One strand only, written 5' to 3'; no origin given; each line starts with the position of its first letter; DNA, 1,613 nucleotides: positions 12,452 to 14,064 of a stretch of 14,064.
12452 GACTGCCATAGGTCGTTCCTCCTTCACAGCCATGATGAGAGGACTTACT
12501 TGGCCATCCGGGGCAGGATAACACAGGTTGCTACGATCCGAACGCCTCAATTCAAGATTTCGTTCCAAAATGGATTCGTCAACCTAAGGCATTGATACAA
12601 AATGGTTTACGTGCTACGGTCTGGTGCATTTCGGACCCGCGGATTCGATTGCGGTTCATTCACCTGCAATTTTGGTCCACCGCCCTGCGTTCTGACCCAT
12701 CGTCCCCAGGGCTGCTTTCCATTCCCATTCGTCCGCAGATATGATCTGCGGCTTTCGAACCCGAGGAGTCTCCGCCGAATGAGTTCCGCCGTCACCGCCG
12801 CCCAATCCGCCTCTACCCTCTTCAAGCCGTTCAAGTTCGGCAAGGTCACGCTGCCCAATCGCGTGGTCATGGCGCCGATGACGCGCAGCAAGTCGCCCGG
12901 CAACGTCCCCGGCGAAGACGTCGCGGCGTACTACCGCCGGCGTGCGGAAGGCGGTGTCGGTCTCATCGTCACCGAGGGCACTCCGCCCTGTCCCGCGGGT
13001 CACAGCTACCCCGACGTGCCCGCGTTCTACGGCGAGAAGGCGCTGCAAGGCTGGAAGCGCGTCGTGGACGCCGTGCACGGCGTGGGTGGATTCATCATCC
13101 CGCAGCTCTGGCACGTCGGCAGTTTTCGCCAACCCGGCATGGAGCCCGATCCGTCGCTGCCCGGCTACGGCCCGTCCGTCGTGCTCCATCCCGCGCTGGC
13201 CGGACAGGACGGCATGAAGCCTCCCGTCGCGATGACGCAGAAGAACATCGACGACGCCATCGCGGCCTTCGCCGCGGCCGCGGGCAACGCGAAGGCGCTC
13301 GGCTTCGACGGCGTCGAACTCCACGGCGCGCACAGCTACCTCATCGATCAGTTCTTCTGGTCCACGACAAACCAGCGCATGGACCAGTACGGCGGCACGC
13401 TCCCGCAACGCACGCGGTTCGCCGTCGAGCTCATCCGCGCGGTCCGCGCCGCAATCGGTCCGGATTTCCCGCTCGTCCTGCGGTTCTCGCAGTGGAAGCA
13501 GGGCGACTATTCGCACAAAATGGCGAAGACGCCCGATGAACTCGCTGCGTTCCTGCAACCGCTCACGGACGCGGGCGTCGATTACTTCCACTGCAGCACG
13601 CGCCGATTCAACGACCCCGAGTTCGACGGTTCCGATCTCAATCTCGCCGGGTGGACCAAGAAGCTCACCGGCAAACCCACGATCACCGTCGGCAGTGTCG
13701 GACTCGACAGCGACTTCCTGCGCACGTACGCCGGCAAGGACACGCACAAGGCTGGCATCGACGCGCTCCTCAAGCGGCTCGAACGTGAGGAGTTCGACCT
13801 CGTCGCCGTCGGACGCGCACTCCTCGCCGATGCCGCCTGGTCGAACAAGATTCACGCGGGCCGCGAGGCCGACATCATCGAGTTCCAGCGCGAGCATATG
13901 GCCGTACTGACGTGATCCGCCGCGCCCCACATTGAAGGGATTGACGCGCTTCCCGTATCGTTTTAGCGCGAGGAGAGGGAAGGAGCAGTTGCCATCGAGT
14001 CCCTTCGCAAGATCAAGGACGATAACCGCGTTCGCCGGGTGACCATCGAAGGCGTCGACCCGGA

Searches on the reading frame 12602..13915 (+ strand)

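Call 15: search_protein_families(library=pfam, proteins=[window:12602-13915:+], max_evalue=0.001)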
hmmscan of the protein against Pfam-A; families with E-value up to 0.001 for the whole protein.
window:12602-13915:+ (437 aa): 1 family
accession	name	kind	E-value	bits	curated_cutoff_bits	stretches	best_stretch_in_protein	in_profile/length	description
PF00724.26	Oxidored_FMN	-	2e-66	225.1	27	1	73-422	2-340/342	NADH:flavin oxidoreductase / NADH oxidase family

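Call 92: search_protein_families(library=padloc, proteins=[window:12602-13915:+], max_evalue=0.001)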
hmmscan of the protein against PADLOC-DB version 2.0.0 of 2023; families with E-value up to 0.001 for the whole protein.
window:12602-13915:+ (437 aa): 0 families

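Call 93: search_protein_families(library=ncbifam, proteins=[window:12602-13915:+], max_evalue=0.00001)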
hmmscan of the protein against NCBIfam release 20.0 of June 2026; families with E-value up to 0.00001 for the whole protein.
window:12602-13915:+ (437 aa): 8 families
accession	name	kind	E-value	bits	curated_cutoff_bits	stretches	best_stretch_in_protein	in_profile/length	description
TIGR03997.1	mycofact_OYE_2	equivalog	9.7e-54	182.8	793.15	1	73-301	2-222/645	mycofactocin system FadH/OYE family oxidoreductase 2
NF006101.0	PRK08255.1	equivalog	2.7e-46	158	1078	1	63-419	389-732/768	bifunctional salicylyl-CoA 5-hydroxylase/oxidoreductase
NF007899.0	PRK10605.1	subfamily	9.5e-46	156.7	403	1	70-297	3-237/365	N-ethylmaleimide reductase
NF041087.1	bile_acid_BaiCD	equivalog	1.4e-45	155.6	825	1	72-332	3-250/642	bile acid Fe-S flavoenzyme BaiCD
NF010047.0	PRK13523.1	equivalog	2e-42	145.4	431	1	71-420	3-323/339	NADPH dehydrogenase NamA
NF045592.1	bili_reduct_N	equivalog_domain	2.4e-38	132.2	425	1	72-426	1-339/363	bilirubin reductase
NF045599.1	bili_reduct_long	exception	2.5e-31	108.6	750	1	73-332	1-253/641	bilirubin reductase, long form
TIGR03996.1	mycofact_OYE_1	hypoth_equivalog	1e-27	97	627.9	1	83-297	12-213/633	mycofactocin system FadH/OYE family oxidoreductase 1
